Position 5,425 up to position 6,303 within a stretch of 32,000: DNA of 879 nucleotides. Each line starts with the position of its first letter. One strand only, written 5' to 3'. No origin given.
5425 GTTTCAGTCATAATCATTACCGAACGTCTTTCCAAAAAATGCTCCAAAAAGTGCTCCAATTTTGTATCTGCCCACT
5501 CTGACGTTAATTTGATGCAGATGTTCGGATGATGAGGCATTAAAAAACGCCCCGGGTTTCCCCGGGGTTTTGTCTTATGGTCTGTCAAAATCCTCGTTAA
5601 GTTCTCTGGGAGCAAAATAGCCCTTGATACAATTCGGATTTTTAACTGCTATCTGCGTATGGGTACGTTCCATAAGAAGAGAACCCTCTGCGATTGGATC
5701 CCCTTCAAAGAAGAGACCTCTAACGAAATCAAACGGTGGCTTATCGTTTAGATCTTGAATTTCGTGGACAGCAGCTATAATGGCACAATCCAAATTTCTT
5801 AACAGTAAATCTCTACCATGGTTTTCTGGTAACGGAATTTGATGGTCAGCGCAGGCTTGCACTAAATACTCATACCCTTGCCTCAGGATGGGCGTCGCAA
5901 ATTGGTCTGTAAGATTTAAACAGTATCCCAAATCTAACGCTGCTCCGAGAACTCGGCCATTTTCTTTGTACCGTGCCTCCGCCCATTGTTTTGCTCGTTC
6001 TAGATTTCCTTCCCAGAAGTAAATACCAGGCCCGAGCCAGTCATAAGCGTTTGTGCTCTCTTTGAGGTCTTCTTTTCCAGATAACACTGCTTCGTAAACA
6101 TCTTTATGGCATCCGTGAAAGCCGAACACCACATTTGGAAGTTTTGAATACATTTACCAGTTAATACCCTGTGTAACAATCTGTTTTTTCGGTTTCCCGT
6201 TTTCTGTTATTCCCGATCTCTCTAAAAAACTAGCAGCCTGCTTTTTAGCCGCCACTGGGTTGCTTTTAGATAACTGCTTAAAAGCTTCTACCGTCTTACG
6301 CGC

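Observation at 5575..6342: Prophage-end two-gene moron: small basic protein translationally coupled to a DT/PARP-like (H-Y-Q) candidate ADP-ribosyltransferase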

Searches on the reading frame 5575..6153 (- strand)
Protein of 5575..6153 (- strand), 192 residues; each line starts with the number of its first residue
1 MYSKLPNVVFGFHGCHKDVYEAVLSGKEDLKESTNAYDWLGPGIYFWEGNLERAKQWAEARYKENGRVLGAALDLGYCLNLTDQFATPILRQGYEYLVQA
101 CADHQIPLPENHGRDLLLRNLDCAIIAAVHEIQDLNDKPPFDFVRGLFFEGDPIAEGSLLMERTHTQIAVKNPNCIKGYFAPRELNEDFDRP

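Call 3: search_protein_families(library=pfam, proteins=[window:5575-6153:-], max_evalue=1)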
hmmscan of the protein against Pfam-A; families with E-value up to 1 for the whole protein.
window:5575-6153:- (192 aa): 0 families

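Call 4: search_protein_families(library=phrogs, proteins=[window:5575-6153:-], max_evalue=1)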
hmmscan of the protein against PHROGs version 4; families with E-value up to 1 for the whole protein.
window:5575-6153:- (192 aa): 1 family
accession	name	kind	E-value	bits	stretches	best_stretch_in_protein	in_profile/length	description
phrog_14664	-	unknown function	2.4e-17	64.5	1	6-183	2-188/193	-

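Call 5: search_protein_families(library=padloc, proteins=[window:5575-6153:-], max_evalue=1)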
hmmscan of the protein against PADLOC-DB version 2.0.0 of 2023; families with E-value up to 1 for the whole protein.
window:5575-6153:- (192 aa): 2 families
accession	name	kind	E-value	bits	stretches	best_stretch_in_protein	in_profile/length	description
PDLC04068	PD-T4-9_A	-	1.5e-06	26.5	1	36-83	30-79/187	-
PDLC04069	PD-T4-9_A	-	2.8e-05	21.8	1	8-62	5-59/191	-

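Call 6: search_protein_families(library=ncbifam, proteins=[window:5575-6153:-], max_evalue=1)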
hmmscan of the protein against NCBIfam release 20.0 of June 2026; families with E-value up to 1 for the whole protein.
window:5575-6153:- (192 aa): 0 families

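Call 7: find_homologous_proteins(query=window:5575-6153:-)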
Query window:5575-6153:- (192 aa): 1344 proteins with E <= 0.001 among 1470 candidates; the best 120 are listed.
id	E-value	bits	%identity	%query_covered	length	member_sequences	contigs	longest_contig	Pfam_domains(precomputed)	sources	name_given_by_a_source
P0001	5.5e-130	449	99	100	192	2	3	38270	-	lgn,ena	-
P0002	5.4e-107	374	85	97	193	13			-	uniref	uniref:hypothetical protein n=1 Tax=Faecalibaculum rodentium TaxID=1702221 RepID=UPI00272D98EC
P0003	7.1e-75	269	60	100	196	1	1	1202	-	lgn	-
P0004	6.5e-70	253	59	100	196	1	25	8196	-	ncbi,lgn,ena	-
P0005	1.5e-68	248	56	100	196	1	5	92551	-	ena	-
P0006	2.7e-67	244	54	100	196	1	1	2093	-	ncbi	-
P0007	7.4e-67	243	55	100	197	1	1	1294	PF00644.27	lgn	-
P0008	1.0e-66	242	56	100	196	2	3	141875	-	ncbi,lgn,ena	-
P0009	2.1e-66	241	55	100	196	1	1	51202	-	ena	-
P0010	1.1e-65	239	57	100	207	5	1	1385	-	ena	-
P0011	1.7e-65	238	56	100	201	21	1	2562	-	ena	-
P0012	1.8e-65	238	55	100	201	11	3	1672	-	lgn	-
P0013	2.2e-65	238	57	100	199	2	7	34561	-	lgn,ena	-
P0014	2.9e-65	238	54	100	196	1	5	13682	-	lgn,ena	-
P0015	4.7e-65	237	54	100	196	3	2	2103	-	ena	-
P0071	5.6e-62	227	53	100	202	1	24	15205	PF00644.27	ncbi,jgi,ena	jgi:hypothetical protein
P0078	1.3e-61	226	52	100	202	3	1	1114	PF00644.27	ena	-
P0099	3.9e-61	224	53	100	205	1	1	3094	PF00644.27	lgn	-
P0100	4.8e-61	224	52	100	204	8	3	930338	-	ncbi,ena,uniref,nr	ncbi:hypothetical protein [Ruminococcus sp. HUN007]|uniref:hypothetical protein n=1 Tax=Ruminococcus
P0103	5.5e-61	224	52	100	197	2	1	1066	PF00644.27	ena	-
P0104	5.8e-61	224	51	100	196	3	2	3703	PF00644.27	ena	-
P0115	1.0e-60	223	54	100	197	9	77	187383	-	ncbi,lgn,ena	-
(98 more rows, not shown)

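Call 8: search_solved_structures(query=window:5575-6153:-, max_evalue=10, show_alignments=3)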
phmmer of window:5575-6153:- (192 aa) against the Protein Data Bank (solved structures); distinct sequences matched with E-value up to 10: 2.
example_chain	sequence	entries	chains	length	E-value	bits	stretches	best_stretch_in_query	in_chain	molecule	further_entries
2kep_A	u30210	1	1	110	0.69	12.6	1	67-143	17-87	General secretion pathway protein G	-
8rqz_A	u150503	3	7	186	1.7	11.4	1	123-167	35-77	Uncharacterized protein YjgD | ForE1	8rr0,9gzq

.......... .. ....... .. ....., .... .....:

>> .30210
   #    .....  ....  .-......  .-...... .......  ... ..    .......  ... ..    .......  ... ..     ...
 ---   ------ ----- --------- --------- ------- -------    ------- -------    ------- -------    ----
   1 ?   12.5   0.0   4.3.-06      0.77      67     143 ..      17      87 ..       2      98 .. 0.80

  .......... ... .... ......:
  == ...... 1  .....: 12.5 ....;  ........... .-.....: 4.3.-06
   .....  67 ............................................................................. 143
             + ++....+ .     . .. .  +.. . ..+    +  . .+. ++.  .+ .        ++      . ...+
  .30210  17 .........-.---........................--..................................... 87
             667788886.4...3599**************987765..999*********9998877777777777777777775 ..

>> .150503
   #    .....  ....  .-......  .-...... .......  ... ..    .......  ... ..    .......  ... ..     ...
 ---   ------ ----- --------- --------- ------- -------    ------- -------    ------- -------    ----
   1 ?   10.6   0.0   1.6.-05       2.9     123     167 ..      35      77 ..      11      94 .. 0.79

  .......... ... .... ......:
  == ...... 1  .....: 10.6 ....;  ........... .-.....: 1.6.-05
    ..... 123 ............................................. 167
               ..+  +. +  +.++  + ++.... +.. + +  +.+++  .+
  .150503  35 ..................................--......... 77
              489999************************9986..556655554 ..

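Call 14: search_protein_families(library=pfam, alignment_id=A1, max_evalue=1)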
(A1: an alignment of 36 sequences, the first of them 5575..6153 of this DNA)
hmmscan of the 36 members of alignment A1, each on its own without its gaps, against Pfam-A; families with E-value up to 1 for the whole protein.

A. member 1, window:5575-6153:- (192 aa): 0 families

B. families by the number of members that match (of 36 scanned): 10 families
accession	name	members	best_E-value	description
PF00644.27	PARP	27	1.6e-06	Poly(ADP-ribose) polymerase catalytic domain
PF19537.4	DUF6061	2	0.0085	Family of unknown function (DUF6061)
PF03564.21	DUF1759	2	0.028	Protein of unknown function (DUF1759)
PF06677.18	Auto_anti-p27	2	0.097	Sjogren's syndrome/scleroderma autoantigen 1 (Autoantigen p27)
PF00596.27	Aldolase_II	2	0.2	Class II Aldolase and Adducin N-terminal domain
PF25514.1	P3_C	1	0.043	P3 major capsid protein C-terminal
PF17617.7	US10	1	0.046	Viral unique short region 10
PF18408.7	zf_Hakai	1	0.089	C2H2 Hakai zinc finger domain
PF14578.12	GTP_EFTU_D4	1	0.14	Elongation factor Tu domain 4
PF12895.13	ANAPC3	1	0.16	Anaphase-promoting complex, cyclosome, subunit 3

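Call 15: find_encoding_contigs(protein=P0008, flank=4000, max_places=3)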
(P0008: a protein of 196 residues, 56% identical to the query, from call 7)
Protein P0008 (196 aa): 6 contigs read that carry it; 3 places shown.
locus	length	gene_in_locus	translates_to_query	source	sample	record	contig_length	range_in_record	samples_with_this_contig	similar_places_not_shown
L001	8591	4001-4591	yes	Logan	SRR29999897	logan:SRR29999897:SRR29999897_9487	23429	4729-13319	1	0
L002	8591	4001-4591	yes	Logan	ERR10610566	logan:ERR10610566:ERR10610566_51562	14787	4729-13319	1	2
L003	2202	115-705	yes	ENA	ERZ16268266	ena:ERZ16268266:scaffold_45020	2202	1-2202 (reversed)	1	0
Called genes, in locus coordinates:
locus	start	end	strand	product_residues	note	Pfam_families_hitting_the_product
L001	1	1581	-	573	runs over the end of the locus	PF00485:PRK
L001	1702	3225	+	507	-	PF02730:AFOR_N, PF01314:AFOR_C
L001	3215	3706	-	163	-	PF00149:Metallophos, PF12850:Metallophos_2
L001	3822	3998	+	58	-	-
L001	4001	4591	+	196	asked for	-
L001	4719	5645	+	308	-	PF00561:Abhydrolase_1, PF12146:Hydrolase_4, PF00326:Peptidase_S9 (weak)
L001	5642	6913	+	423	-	PF03631:Virul_fac_BrkB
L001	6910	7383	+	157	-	-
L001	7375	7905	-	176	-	PF10469:AKAP7_NLS, PF02834:LigT_PEase, PF13563:2_5_RNA_ligase2 (weak)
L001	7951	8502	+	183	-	PF13302:Acetyltransf_3, PF00583:Acetyltransf_1 (weak)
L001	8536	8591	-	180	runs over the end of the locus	PF03729:DUF308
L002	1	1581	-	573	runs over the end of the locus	PF00485:PRK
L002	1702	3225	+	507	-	PF02730:AFOR_N, PF01314:AFOR_C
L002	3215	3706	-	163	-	PF00149:Metallophos, PF12850:Metallophos_2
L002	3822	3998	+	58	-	-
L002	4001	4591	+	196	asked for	-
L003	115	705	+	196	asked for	-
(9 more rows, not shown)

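Call 16: find_encoding_contigs(protein=P0100, flank=4000, max_places=3)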
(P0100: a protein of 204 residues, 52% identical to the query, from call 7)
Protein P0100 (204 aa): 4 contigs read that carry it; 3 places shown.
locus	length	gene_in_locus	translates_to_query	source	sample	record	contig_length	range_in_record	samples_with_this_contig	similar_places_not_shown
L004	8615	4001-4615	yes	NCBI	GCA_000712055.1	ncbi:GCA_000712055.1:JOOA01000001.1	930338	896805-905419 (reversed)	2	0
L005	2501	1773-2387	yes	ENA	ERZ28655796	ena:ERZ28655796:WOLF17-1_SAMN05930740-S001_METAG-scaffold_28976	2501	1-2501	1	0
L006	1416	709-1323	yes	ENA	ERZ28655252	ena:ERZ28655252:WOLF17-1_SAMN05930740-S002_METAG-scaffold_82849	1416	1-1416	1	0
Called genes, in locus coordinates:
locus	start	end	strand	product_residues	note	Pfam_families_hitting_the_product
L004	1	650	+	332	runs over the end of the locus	PF14057:GGGtGRT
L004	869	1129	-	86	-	-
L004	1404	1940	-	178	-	-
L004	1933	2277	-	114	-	-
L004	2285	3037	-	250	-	-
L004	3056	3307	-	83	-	-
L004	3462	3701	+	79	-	PF12844:HTH_19, PF13560:HTH_31, PF01381:HTH_3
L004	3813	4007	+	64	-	-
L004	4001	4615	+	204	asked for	-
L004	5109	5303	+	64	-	-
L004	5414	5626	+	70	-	-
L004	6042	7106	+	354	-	PF13379:NMT1_2, PF09084:NMT1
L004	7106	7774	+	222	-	-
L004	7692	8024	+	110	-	PF00528:BPD_transp_1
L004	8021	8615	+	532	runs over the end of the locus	PF00148:Oxidored_nitro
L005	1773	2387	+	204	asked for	-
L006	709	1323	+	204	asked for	-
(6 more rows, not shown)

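Call 17: find_encoding_contigs(protein=P0005, flank=4000, max_places=3)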
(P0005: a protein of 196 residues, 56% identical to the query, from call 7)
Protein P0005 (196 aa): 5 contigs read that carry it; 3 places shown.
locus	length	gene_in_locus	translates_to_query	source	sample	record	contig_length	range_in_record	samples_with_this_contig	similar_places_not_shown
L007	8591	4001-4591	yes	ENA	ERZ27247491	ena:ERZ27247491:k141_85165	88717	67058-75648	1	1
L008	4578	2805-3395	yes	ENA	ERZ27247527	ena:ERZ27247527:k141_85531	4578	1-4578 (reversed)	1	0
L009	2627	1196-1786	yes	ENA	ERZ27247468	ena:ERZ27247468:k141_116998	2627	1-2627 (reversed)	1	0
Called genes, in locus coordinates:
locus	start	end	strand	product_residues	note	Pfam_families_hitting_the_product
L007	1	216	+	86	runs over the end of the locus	-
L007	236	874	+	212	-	-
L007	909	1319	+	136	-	-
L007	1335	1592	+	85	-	PF16945:Phage_r1t_holin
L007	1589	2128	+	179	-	-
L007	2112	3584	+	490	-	PF01183:Glyco_hydro_25, PF08924:Rv2525c_GlyHyd-like (weak), PF18885:DUF5648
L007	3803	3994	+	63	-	-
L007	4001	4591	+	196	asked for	-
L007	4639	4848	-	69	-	-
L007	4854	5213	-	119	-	PF15919:HicB_lk_antitox, PF15970:HicB-like_2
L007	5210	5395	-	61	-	PF07927:HicA_toxin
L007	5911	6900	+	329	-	PF02311:AraC_binding, PF12833:HTH_18, PF00165:HTH_AraC (weak)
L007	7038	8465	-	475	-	PF00251:Glyco_hydro_32N, PF08244:Glyco_hydro_32C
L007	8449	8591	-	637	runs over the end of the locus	PF00367:PTS_EIIB, PF02378:PTS_EIIC, PF00358:PTS_EIIA_1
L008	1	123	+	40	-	?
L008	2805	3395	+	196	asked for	-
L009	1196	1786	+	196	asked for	-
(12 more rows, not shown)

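Call 19: predict_structure(alignment_id=A1)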
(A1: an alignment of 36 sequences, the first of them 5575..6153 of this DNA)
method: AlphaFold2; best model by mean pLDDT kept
length: 192 residues; sequences in the alignment: 36
mean_pLDDT: 74.1   pTM: 0.69
mean pLDDT of the five models: 74.1, 70.8, 70.0, 57.7, 49.9
residues with pLDDT >= 90: 38; 70-90: 95; 50-70: 24; < 50: 35
segments of 3 or more residues with pLDDT < 50: 1-4, 30-44, 172-184
pLDDT, mean of each block of 10 residues (from residue 1): 59 83 67 43 60 88 89 78 87 95 92 63 85 89 79 87 78 43 50 45
secondary structure, 60 per line:
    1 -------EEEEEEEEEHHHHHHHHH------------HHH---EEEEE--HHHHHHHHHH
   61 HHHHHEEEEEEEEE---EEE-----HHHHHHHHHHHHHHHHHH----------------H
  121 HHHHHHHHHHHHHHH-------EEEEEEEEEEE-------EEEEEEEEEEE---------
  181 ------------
elements in order: E8-16 H17-25 E44-48 H51-65 E66-74 E78-80 H86-103 H120-135 E143-153 E161-171

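Call 24: fold_search(model_id=the predicted structure, library=pdb)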
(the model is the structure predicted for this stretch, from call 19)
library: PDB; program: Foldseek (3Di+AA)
matches with E <= 10: 237; with E <= 0.001: 0
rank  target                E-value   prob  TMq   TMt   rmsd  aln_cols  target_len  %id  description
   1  9h80_A                2.9e-01  0.08  0.14  0.17  16.3       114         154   12  Structure of the outer membrane exopolysaccharide transporter PelBC (released 2025-06-11)
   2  9hh2_A                4.5e-01  0.08  0.15  0.09  12.1       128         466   14  Crystal structure of the family S1_19 carrageenan sulfatase ZgCgsA from Zobellia galactanivorans in complex with hybri (released 2025-06-04)
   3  9e5e_A                5.1e-01  0.02  0.12  0.10  17.4       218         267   11  Escherichia coli DyP peroxidase-loaded encapsulin shell (released 2025-03-19)
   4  5hm8_A                5.8e-01  0.08  0.12  0.06  15.2        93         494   18  2.85 Angstrom Crystal Structure of S-adenosylhomocysteinase from Cryptosporidium parvum in Complex with Adenosine and  (released 2016-01-27)
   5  7kq5                  5.8e-01  0.02  0.12  0.09  18.9       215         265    8  Cryo-EM structure of a thermostable encapsulin from T. maritima (released 2021-04-28)
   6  5hm8_D                6.1e-01  0.09  0.12  0.06  15.5        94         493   18  2.85 Angstrom Crystal Structure of S-adenosylhomocysteinase from Cryptosporidium parvum in Complex with Adenosine and  (released 2016-01-27)
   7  3dkt_A                6.5e-01  0.02  0.12  0.09  18.4       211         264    9  Crystal structure of Thermotoga maritima encapsulin (released 2008-09-02)
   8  8t66_A                8.4e-01  0.08  0.15  0.17  10.3        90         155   12  cA6 bound Cam1 (released 2024-01-10)
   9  5hm8_C                8.9e-01  0.12  0.12  0.06   8.9        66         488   20  2.85 Angstrom Crystal Structure of S-adenosylhomocysteinase from Cryptosporidium parvum in Complex with Adenosine and  (released 2016-01-27)
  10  5hm8_E                8.9e-01  0.12  0.12  0.06   8.9        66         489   20  2.85 Angstrom Crystal Structure of S-adenosylhomocysteinase from Cryptosporidium parvum in Complex with Adenosine and  (released 2016-01-27)
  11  5hm8_H                1.0e+00  0.12  0.12  0.06   9.0        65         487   20  2.85 Angstrom Crystal Structure of S-adenosylhomocysteinase from Cryptosporidium parvum in Complex with Adenosine and  (released 2016-01-27)
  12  7q5q_A                1.1e+00  0.03  0.18  0.15  19.9       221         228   10  Protein community member oxoglutarate dehydrogenase complex E2 core from C. thermophilum (released 2022-02-02)
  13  9njt_A                1.1e+00  0.02  0.13  0.12  17.1       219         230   10  Structure of native octahedral assembly of D. discoideum Odo2 (released 2025-03-12)
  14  1c4t_B                1.2e+00  0.02  0.13  0.12  17.3       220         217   10  CATALYTIC DOMAIN FROM TRIMERIC DIHYDROLIPOAMIDE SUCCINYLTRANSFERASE (released 2000-02-18)
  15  8v4q_C                1.3e+00  0.01  0.12  0.10  18.6       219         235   10  Myxococcus xanthus EncA 3xHis pore mutant with tetrahedral symmetry (released 2024-05-22)
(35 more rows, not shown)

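Call 25: search_protein_representatives(alignment_id=A1)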
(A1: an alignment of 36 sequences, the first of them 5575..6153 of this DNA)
Query: 36 sequences, 196 profile positions. Proteins with E-value up to 0.001 (for the whole library): 3474; up to 1e-10: 2120; up to 1e-30: 433. The best 150 are listed.
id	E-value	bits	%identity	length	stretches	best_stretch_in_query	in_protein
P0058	1.3e-83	295.7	-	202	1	1-194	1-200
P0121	8.2e-76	270.2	-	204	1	1-196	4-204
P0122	6.9e-75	267.2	-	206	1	1-196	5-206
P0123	1.3e-74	266.3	-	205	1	1-196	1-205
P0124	2.2e-73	262.3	-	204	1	1-196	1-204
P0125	3.2e-73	261.7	-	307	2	1-152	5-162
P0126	5.1e-71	254.6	-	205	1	1-194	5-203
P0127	6.4e-66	237.9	-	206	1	1-195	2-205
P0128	3.5e-65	235.5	-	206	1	1-196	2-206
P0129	9.3e-65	234.1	-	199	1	1-188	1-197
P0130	1.2e-63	230.5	-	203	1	1-196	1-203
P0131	1.6e-62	226.8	-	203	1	1-188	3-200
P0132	2.3e-62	226.3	-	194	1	1-186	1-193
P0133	3.6e-62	225.7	-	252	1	7-187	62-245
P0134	1.8e-61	223.4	-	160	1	42-193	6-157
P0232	1.6e-48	181.1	-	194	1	8-189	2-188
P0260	4.1e-46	173.3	-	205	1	5-190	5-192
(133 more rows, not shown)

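Call 30: search_solved_structures(query=A3, max_evalue=10, show_alignments=5)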
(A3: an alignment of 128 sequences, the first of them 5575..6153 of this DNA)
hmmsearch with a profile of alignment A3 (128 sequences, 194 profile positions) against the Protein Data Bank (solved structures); distinct sequences matched with E-value up to 10: 12.
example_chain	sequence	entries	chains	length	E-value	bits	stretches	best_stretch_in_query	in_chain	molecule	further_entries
1gbn_A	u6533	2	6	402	0.057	16.3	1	41-122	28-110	ORNITHINE AMINOTRANSFERASE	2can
9y3m_B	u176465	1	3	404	0.057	16.3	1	41-122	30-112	Ornithine aminotransferase, renal form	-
5vwo_A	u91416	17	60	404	0.057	16.3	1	41-122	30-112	Ornithine aminotransferase, mitochondrial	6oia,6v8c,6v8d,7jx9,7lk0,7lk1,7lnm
6hx7_A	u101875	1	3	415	0.059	16.2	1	41-122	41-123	Ornithine aminotransferase, mitochondrial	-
10lw_A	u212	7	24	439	0.065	16.1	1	41-122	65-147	Ornithine aminotransferase, mitochondrial | ORNITHINE AMINOTRANSFERASE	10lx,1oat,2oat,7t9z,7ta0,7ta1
2byj_A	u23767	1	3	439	0.094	15.6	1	41-122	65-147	ORNITHINE AMINOTRANSFERASE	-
2byl_A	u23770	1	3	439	0.098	15.5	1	41-122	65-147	ORNITHINE AMINOTRANSFERASE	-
9i38_A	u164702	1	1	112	0.27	14.1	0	93-141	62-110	m4D2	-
7ah0_A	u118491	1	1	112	0.27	14.1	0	93-142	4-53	4D2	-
8ccr_A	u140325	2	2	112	0.34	13.7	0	93-142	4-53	4D2 (mutant T19D)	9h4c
1jj2_H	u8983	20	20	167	0.68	12.8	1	95-182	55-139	RIBOSOMAL PROTEIN L10E | 50S ribosomal protein L10e | L10 Ribosomal Protein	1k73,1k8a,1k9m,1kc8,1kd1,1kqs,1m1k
6edg_A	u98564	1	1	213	1.8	11.4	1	7-71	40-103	Exotoxin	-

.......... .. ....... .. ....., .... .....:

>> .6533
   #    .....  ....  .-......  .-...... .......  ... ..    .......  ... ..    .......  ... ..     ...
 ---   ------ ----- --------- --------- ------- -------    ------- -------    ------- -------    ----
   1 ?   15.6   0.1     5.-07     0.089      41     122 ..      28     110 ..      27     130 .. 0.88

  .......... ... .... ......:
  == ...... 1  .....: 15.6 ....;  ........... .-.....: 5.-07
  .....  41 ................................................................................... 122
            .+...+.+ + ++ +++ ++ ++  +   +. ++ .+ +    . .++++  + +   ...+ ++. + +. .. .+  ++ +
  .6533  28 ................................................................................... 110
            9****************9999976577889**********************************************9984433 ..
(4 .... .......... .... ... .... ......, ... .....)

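Call 31: search_protein_families(library=padloc, alignment_id=A3, max_evalue=0.01)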
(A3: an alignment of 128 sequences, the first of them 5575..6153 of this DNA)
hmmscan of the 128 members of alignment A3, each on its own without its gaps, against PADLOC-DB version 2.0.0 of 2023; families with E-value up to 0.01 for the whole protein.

A. member 1, window:5575-6153:- (192 aa): 2 families
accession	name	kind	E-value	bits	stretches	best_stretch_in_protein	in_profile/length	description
PDLC04068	PD-T4-9_A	-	1.5e-06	26.5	1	36-83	30-79/187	-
PDLC04069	PD-T4-9_A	-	2.8e-05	21.8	1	8-62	5-59/191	-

B. families by the number of members that match (of 128 scanned): 5 families
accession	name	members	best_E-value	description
PDLC04069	PD-T4-9_A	123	1e-09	-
PDLC04068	PD-T4-9_A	109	4.3e-09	-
PDLC04438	PDC-M13B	1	0.0033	-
PDLC02402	Aga_SIR2-PNTD1-PNTD2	1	0.0051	Class I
PDLC04436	PDC-M13A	1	0.0062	-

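Call 32: predict_structure(alignment_id=A3)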
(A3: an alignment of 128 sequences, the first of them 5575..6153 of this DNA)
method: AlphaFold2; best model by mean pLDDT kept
length: 192 residues; sequences in the alignment: 128
mean_pLDDT: 95.5   pTM: 0.89
mean pLDDT of the five models: 95.5, 95.2, 94.9, 94.7, 94.6
residues with pLDDT >= 90: 177; 70-90: 11; 50-70: 4; < 50: 0
segments of 3 or more residues with pLDDT < 50: none
pLDDT, mean of each block of 10 residues (from residue 1): 79 98 98 97 98 97 98 97 97 98 98 85 98 98 96 96 97 98 95 75
secondary structure, 60 per line:
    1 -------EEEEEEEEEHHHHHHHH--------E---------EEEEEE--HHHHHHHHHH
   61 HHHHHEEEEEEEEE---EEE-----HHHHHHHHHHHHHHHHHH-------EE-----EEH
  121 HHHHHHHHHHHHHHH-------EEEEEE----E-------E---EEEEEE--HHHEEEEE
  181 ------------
elements in order: E8-16 H17-24 E43-48 H51-65 E66-74 E78-80 H86-103 H120-135 E143-148 E165-170 E176-180
